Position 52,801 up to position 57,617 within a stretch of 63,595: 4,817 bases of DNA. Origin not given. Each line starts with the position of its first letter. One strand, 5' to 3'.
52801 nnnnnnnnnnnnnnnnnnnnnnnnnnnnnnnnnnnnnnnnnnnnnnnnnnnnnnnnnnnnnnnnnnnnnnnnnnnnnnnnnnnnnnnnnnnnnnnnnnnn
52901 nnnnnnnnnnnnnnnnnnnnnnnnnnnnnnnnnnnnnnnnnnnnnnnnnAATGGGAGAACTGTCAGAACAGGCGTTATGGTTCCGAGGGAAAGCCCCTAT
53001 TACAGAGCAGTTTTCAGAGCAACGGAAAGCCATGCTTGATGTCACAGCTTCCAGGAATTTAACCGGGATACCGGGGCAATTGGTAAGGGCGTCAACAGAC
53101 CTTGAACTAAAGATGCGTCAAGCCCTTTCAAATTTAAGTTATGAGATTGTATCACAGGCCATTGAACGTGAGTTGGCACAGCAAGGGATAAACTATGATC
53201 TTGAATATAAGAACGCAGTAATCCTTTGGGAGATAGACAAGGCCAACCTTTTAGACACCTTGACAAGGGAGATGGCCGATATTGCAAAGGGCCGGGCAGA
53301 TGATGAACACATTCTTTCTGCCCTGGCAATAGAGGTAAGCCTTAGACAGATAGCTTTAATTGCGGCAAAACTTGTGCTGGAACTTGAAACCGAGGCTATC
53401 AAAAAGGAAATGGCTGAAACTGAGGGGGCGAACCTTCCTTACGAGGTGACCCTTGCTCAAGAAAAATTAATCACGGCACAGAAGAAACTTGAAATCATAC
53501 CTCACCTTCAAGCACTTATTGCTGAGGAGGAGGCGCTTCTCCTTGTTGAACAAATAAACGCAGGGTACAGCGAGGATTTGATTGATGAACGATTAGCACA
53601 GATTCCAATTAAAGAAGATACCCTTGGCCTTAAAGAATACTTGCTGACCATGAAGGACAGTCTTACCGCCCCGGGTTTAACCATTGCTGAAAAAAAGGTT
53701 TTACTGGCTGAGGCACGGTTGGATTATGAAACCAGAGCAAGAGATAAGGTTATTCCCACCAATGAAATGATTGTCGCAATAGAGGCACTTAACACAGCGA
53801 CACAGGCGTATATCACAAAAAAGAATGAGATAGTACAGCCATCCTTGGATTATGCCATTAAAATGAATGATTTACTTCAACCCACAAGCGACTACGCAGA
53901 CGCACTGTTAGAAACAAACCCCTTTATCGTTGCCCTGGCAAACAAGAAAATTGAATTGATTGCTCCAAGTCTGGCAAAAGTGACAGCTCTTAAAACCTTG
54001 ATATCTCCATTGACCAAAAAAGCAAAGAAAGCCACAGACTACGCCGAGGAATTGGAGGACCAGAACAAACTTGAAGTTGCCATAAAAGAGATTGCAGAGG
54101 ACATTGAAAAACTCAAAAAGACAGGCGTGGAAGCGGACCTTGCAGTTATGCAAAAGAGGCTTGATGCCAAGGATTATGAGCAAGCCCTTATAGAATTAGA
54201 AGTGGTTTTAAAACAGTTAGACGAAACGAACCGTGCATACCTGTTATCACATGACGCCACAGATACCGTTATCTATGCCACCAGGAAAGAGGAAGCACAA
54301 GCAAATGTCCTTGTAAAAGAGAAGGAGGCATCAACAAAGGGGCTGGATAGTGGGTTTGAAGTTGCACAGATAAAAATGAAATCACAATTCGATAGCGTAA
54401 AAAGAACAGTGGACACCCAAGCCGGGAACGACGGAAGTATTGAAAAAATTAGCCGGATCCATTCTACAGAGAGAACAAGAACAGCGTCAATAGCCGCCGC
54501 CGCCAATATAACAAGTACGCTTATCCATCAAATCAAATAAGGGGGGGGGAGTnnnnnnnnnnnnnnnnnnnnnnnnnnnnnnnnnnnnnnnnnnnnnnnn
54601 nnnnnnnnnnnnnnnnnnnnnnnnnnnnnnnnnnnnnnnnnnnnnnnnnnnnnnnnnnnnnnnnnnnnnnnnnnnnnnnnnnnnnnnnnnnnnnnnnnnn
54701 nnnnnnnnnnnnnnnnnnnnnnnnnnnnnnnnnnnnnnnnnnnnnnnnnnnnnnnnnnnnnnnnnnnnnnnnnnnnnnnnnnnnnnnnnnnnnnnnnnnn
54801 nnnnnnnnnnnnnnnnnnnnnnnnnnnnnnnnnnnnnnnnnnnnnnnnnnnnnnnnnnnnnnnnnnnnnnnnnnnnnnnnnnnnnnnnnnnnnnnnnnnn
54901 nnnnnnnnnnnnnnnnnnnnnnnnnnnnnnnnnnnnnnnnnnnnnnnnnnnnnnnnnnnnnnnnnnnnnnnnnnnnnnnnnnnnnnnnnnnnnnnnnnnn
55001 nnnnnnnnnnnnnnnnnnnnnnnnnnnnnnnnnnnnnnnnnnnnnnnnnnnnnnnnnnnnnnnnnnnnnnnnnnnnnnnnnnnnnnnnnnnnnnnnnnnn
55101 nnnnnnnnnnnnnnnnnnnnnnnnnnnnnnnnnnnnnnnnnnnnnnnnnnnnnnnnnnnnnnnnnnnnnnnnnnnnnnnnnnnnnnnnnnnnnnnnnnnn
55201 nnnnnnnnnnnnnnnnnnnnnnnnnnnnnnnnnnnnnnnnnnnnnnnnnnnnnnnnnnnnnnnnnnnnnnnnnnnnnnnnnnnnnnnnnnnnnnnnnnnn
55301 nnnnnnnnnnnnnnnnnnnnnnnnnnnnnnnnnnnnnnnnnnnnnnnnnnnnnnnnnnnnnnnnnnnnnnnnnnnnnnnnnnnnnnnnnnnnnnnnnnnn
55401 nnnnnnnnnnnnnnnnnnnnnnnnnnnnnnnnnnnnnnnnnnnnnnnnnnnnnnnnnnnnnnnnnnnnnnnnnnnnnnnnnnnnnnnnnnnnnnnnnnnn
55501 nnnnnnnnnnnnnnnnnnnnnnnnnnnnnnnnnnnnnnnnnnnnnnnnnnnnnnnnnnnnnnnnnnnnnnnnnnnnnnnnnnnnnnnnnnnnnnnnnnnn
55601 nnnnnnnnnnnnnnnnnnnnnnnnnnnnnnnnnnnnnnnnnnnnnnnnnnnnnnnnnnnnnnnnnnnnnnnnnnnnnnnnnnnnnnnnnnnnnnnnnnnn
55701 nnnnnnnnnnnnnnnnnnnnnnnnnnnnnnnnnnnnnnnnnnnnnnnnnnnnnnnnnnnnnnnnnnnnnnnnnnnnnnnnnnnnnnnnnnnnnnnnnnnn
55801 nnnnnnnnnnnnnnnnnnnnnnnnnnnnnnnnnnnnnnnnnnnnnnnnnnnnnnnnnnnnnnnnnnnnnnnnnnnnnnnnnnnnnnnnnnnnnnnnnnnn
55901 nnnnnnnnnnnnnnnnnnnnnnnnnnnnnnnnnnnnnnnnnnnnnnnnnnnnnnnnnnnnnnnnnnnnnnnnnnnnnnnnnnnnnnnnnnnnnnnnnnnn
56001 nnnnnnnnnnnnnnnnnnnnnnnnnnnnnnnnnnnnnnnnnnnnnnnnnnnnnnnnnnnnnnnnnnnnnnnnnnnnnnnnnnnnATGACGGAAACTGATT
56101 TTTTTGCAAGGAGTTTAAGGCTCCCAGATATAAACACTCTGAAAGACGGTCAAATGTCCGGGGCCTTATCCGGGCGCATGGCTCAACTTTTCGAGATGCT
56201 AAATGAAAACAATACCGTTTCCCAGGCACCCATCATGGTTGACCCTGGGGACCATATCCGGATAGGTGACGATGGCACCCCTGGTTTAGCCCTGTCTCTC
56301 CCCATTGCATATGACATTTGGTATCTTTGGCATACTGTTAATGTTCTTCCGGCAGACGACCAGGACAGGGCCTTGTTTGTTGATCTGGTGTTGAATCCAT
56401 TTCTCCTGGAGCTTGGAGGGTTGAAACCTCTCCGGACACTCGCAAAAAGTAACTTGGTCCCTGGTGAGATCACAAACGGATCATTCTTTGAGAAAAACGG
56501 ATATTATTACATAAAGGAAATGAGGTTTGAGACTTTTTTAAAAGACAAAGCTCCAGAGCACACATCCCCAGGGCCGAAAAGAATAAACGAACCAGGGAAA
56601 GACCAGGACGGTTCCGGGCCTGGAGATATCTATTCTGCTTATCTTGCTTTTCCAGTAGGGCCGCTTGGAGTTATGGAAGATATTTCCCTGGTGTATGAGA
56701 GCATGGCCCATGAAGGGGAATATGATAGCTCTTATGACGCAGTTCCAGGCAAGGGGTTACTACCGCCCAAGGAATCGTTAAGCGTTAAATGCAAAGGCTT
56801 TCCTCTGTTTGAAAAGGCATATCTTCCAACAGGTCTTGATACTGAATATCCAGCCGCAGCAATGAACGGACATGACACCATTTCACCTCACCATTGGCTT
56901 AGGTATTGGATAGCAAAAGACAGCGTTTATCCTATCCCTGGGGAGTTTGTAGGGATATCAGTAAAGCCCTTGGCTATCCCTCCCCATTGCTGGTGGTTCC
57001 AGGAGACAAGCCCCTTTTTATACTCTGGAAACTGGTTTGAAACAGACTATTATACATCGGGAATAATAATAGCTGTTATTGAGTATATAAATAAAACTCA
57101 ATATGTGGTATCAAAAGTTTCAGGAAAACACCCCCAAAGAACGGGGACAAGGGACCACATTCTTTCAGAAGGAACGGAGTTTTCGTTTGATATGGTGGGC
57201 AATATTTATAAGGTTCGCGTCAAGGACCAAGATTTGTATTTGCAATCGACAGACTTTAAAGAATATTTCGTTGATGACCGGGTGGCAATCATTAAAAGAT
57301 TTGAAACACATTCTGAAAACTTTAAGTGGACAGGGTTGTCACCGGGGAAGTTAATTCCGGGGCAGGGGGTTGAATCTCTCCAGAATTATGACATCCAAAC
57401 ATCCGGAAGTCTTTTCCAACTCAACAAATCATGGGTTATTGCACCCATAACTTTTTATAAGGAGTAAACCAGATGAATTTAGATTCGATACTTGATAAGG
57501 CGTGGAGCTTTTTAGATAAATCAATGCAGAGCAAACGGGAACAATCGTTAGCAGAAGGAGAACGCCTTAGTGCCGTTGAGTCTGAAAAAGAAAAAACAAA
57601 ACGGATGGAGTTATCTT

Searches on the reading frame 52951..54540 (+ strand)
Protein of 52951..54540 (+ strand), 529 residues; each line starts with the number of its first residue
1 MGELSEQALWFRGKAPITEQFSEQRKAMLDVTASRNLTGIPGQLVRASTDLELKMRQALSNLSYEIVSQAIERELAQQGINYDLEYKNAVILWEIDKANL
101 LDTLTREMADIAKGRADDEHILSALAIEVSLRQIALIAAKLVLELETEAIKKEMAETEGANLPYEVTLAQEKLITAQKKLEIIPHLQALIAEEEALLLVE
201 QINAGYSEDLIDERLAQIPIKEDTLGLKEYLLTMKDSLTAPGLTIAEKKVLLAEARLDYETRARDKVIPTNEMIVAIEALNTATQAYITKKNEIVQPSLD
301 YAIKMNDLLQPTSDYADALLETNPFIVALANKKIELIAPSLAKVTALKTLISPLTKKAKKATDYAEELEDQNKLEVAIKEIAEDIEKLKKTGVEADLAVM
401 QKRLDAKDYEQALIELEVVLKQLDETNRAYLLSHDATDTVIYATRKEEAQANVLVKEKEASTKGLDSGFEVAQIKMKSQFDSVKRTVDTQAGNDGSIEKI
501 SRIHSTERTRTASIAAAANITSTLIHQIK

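Call 7: search_protein_families(library=pfam, proteins=[window:52951-54540:+], max_evalue=0.01)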
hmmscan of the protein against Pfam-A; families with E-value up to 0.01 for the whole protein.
window:52951-54540:+ (529 aa): 0 families

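Call 8: search_protein_families(library=phrogs, proteins=[window:52951-54540:+], max_evalue=0.01)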
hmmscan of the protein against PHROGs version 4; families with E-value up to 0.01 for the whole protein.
window:52951-54540:+ (529 aa): 0 families

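Call 27: search_dna_similar(query=window:52951-54540:+, collection=phages, mode=protein, max_evalue=0.001, max_rows=15)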
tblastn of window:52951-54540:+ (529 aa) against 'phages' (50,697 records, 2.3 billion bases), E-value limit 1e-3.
Records with a match: 1; places in all: 1; records where one place covers at least 80% of the query: 0.
Best place of each record, by identity: <60% 1.
By first word of the organism name: Methanosarcina 1.
By host as written in the record: Methanosarcina sp. 1.
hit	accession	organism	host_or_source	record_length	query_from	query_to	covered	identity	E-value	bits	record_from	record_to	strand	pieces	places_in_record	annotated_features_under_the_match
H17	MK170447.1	Methanosarcina virus MetMV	Methanosarcina sp.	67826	4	184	34%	40.3%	5e-31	134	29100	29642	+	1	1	hypothetical protein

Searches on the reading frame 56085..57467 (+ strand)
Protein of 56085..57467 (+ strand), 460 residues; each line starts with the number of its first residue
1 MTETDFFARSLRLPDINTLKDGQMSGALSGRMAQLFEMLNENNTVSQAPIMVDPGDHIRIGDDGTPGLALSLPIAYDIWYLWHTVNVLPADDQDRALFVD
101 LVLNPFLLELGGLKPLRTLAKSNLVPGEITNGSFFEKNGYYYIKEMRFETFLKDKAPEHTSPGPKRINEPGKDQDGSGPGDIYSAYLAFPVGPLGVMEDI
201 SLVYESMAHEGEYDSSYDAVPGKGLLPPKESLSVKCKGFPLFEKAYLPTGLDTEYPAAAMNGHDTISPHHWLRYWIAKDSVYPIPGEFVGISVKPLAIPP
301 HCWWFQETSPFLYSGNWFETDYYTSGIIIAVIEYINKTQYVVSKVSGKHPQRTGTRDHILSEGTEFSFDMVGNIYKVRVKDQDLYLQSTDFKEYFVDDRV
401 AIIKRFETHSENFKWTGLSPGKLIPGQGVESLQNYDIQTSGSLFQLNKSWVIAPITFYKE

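Call 7: search_protein_families(library=pfam, proteins=[window:56085-57467:+], max_evalue=0.01)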
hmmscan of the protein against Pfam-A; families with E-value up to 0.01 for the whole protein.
window:56085-57467:+ (460 aa): 0 families

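Call 8: search_protein_families(library=phrogs, proteins=[window:56085-57467:+], max_evalue=0.01)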
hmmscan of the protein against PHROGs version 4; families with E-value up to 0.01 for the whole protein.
window:56085-57467:+ (460 aa): 0 families

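Call 22: search_dna_similar(query=window:56085-57467:+, collection=phages, mode=protein, max_evalue=0.01, max_rows=15)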
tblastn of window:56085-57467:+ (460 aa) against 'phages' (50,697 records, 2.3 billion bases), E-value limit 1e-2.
Records with a match: 1; places in all: 1; records where one place covers at least 80% of the query: 1.
Best place of each record, by identity: <60% 1.
By first word of the organism name: Methanosarcina 1.
By host as written in the record: Methanosarcina sp. 1.
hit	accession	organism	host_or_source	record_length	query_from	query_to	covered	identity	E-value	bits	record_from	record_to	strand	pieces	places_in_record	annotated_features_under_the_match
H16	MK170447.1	Methanosarcina virus MetMV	Methanosarcina sp.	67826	52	459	89%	30.7%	3e-43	169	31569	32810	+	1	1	hypothetical protein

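Call 23: get_annotated_region(hit=H16, flank=18000)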
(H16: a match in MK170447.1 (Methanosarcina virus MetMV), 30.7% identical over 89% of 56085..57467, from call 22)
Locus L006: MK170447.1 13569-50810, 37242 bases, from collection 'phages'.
description: Methanosarcina virus MetMV, complete genome.
organism: Methanosarcina virus MetMV (NCBI taxid 2488574)
taxonomy: Viruses; Duplodnaviria; Heunggongvirae; Uroviricota; Caudoviricetes
host: Methanosarcina sp.; source: -; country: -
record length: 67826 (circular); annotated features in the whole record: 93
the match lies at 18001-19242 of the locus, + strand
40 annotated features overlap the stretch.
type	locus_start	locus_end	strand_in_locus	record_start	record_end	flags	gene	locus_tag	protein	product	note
CDS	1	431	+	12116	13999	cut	-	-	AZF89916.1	hypothetical protein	-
CDS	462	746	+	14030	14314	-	-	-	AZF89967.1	hypothetical protein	-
CDS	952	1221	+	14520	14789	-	-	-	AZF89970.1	hypothetical protein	-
CDS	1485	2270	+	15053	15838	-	-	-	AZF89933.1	hypothetical protein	-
CDS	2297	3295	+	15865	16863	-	-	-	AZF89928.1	hypothetical protein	-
CDS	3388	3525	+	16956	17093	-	-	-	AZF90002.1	hypothetical protein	-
CDS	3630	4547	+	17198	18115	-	-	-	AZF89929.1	hypothetical protein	-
CDS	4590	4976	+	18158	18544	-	-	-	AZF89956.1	hypothetical protein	-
CDS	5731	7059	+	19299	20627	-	-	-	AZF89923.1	hypothetical protein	-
CDS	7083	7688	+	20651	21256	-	-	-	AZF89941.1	hypothetical protein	-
CDS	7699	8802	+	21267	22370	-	-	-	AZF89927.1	hypothetical protein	-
CDS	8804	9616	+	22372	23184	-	-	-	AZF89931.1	hypothetical protein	-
CDS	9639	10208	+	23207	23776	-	-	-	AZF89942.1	hypothetical protein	-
CDS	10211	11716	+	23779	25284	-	-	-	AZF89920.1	hypothetical protein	-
CDS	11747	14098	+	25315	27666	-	-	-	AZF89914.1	hypothetical protein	-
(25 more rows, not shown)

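Call 86: find_homologous_proteins(query=window:56085-57467:+, max_evalue=0.00001)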
Query window:56085-57467:+ (460 aa): 146 proteins with E <= 0.00001 among 5129 candidates; the best 120 are listed.
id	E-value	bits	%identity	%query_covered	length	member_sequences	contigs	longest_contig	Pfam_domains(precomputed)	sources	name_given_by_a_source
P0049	0.0e+0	1079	100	100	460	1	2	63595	-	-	-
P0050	5.7e-206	703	66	99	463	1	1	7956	-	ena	-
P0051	2.5e-202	691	66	99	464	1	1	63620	-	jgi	jgi:hypothetical protein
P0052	1.5e-200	685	65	99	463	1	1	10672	-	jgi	-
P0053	3.2e-190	651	60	99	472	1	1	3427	-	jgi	-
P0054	7.5e-187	640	59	99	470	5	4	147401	-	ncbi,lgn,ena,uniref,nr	ncbi:MAG: hypothetical protein H8D87_20180 [Deltaproteobacteria bacterium]|uniref:hypothetical prote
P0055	5.3e-186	637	60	97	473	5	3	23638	-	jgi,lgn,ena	-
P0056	5.8e-185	634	59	99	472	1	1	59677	-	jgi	jgi:hypothetical protein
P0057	1.0e-184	633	58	99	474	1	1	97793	-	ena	-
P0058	2.3e-180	619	59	99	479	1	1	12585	-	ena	-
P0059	2.5e-163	562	56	100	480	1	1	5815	-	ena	-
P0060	2.7e-159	549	54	100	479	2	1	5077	-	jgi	-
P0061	1.8e-156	540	52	99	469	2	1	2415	-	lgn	-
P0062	6.6e-155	535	51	100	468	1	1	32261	-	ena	-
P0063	1.6e-154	533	52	98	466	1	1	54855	-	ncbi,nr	ncbi:MAG: hypothetical protein JEZ12_13025 [Desulfobacterium sp.]|nr:hypothetical protein [Desulfoba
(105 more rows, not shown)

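Call 87: find_encoding_contigs(protein=P0051, flank=10000, max_places=2)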
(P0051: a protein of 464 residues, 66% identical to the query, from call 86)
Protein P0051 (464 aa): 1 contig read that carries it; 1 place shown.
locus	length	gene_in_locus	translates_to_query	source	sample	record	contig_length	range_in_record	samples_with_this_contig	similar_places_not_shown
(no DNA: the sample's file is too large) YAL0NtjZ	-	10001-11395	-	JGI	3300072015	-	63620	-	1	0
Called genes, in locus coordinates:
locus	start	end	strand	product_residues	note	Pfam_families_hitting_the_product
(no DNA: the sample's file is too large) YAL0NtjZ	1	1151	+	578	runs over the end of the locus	-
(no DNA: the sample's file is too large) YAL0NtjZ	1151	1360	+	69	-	-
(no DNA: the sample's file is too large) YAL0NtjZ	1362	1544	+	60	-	-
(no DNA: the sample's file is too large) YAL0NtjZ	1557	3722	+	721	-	-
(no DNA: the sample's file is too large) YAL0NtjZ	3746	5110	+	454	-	-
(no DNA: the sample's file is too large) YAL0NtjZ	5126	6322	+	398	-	-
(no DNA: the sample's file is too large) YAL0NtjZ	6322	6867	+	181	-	-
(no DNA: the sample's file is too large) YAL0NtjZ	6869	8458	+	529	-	-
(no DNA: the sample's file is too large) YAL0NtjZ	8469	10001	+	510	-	-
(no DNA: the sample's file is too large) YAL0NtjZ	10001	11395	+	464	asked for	-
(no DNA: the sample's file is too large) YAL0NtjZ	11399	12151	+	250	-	-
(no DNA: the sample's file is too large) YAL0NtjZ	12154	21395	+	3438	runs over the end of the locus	PF18760:ART-PolyVal (faint)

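Call 88: find_encoding_contigs(protein=P0052, flank=10000, max_places=2)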
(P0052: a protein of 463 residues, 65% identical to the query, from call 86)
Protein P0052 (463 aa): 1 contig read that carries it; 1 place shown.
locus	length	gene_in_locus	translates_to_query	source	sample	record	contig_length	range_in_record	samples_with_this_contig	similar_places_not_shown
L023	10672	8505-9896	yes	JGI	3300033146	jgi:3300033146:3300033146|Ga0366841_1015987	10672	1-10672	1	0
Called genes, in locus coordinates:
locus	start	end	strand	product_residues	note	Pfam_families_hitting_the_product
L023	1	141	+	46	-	?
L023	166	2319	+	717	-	-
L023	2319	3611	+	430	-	-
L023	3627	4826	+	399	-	-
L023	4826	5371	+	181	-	-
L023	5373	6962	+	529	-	-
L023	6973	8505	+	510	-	-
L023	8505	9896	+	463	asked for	-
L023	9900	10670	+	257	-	?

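Call 90: find_encoding_contigs(protein=P0050, flank=10000, max_places=2)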
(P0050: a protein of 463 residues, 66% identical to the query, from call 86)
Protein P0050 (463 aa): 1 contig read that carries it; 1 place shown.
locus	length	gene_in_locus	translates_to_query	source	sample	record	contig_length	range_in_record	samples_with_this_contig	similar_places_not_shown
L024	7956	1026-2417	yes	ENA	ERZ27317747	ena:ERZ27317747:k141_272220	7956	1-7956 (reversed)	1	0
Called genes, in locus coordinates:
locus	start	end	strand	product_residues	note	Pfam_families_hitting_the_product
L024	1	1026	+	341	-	?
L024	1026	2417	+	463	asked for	-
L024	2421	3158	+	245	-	-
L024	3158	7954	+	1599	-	?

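Call 94: find_encoding_contigs(protein=P0054, flank=10000, max_places=2)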
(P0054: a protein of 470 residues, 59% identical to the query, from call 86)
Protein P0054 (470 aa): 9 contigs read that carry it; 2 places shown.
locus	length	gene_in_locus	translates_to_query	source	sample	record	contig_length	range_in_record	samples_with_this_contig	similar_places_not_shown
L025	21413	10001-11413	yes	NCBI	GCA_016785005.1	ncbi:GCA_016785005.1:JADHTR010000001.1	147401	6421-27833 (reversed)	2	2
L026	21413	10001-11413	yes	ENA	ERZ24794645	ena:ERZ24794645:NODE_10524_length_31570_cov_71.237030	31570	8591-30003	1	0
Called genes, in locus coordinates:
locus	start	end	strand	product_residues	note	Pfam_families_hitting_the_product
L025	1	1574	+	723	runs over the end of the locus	-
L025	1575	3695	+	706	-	-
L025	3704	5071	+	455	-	-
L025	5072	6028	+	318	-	-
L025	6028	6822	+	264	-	-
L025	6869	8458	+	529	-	-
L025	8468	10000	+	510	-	-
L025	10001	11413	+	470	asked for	-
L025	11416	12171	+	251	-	-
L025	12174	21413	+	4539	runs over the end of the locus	PF18760:ART-PolyVal, PF07669:Eco57I (weak), PF28553:WH_1, PF28554:DUF8437, PF00176:SNF2-rel_dom (faint), PF04851:ResIII (weak), PF28555:Helicase_dom, PF04002:RadC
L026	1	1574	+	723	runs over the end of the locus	-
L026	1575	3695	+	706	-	-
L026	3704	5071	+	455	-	-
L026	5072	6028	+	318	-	-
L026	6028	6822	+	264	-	-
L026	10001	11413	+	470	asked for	-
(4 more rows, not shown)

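Call 99: predict_structure(alignment_id=A3)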
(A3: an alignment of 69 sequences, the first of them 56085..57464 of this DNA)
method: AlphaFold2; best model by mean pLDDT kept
length: 460 residues; sequences in the alignment: 69
mean_pLDDT: 85.1   pTM: 0.81
mean pLDDT of the five models: 85.1, 84.5, 83.2, 82.7, 82.6
residues with pLDDT >= 90: 249; 70-90: 129; 50-70: 69; < 50: 13
segments of 3 or more residues with pLDDT < 50: 1-4, 9-14
pLDDT, mean of each block of 10 residues (from residue 1): 48 51 60 69 62 64 63 64 92 92 93 94 79 89 97 88 88 80 95 88 85 89 91 94 91 93 85 95 93 88 90 96 94 95 96 89 94 95 94 92 81 93 88 89 89 76
secondary structure, 60 per line:
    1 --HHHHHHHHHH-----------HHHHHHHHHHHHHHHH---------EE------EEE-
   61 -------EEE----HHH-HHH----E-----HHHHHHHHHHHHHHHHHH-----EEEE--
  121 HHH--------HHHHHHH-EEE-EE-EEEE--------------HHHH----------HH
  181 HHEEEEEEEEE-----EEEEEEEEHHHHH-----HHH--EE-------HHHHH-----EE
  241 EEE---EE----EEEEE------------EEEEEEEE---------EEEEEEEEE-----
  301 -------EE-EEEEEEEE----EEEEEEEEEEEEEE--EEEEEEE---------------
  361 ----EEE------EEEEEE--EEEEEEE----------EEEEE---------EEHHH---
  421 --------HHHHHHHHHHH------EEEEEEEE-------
elements in order: H3-12 H24-39 E57-59 E68-70 H92-109 E115-118 H132-138 E140-142 E147-150 H165-168 H179-182 E183-191 E197-204 H205-209 H229-233 E239-243 E253-257 E270-277 E287-295 E311-318 E323-336 E339-345 E365-367 E374-379 E382-388 E399-403 H429-439 E446-453

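Call 101: fold_search(model_id=the predicted structure, library=pdb)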
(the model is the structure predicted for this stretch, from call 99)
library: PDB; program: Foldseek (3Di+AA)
matches with E <= 10: 536; with E <= 0.001: 0
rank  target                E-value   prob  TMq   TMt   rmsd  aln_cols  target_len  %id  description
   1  8wg6                  2.0e-02  0.18  0.15  0.16  16.6       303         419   11  Crystal structure of major pilin PilB from Streptococcus sanguinis - SeMet derivative (released 2025-03-26)
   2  9vqn                  5.0e-02  0.04  0.09  0.09  18.1       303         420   12  Crystal structure of Se-Met SSA1633 from Streptococcus sanguinis (Phase determination model) (released 2026-01-21)
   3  4fqp_A                2.0e-01  0.07  0.12  0.16  13.2       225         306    8  Crystal structure of human Nectin-like 5 full ectodomain (D1-D3) (released 2012-08-22)
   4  3alp_B                2.1e-01  0.07  0.11  0.15  19.9       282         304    6  Cell adhesion protein (released 2011-02-16)
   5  9a6x_B                2.3e-01  0.04  0.06  0.11  14.5       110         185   12  Integrative model of PTAS-EFP by crosslinking MS and deep learning (released 2024-09-18)
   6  8ent_E                3.6e-01  0.08  0.13  0.24  15.2       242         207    9  Interleukin-21 signaling complex with IL-21R and IL-2Rg (released 2023-06-28)
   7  8zua_J                3.6e-01  0.06  0.14  0.23  14.4       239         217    7  The complex structure of MPXV M1R and neutralizing antibody A138 (released 2025-04-02)
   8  9e2t_B                3.8e-01  0.06  0.12  0.23  16.2       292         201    8  Structure of a de novo designed interleukin-21 mimetic complex with IL-21R and IL-2Rg (released 2025-09-24)
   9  6kxs_H                4.1e-01  0.04  0.12  0.21  18.6       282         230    8  Cryo-EM structure of human IgM-Fc in complex with the J chain and the ectodomain of pIgR (released 2020-02-05)
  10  3tgx_E                4.3e-01  0.05  0.12  0.22  16.3       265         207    6  IL-21:IL21R complex (released 2012-02-15)
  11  9e2t_E                4.6e-01  0.04  0.11  0.21  16.0       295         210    8  Structure of a de novo designed interleukin-21 mimetic complex with IL-21R and IL-2Rg (released 2025-09-24)
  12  6zec_H                4.8e-01  0.06  0.14  0.23  12.3       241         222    7  Crystal Structure of the Fab Fragment of a Glycosylated Lymphoma Antibody (released 2021-06-30)
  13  9e2t_J                5.1e-01  0.06  0.12  0.23  15.5       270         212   10  Structure of a de novo designed interleukin-21 mimetic complex with IL-21R and IL-2Rg (released 2025-09-24)
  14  3tgx_A                5.1e-01  0.04  0.11  0.21  15.6       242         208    7  IL-21:IL21R complex (released 2012-02-15)
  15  6nmy_M                5.7e-01  0.06  0.12  0.18  12.7       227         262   13  A Cytokine-receptor complex (released 2020-01-22)
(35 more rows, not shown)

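Call 104: find_encoding_contigs(protein=P0049, flank=4000, max_places=4)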
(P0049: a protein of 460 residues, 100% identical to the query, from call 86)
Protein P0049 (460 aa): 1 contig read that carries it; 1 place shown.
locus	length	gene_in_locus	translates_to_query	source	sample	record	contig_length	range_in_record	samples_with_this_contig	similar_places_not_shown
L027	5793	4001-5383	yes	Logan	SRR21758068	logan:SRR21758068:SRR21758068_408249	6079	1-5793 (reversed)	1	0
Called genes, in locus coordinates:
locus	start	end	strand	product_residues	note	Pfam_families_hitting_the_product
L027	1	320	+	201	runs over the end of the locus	?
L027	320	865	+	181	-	-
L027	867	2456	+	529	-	-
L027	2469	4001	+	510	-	-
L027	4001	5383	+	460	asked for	-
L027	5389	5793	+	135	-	?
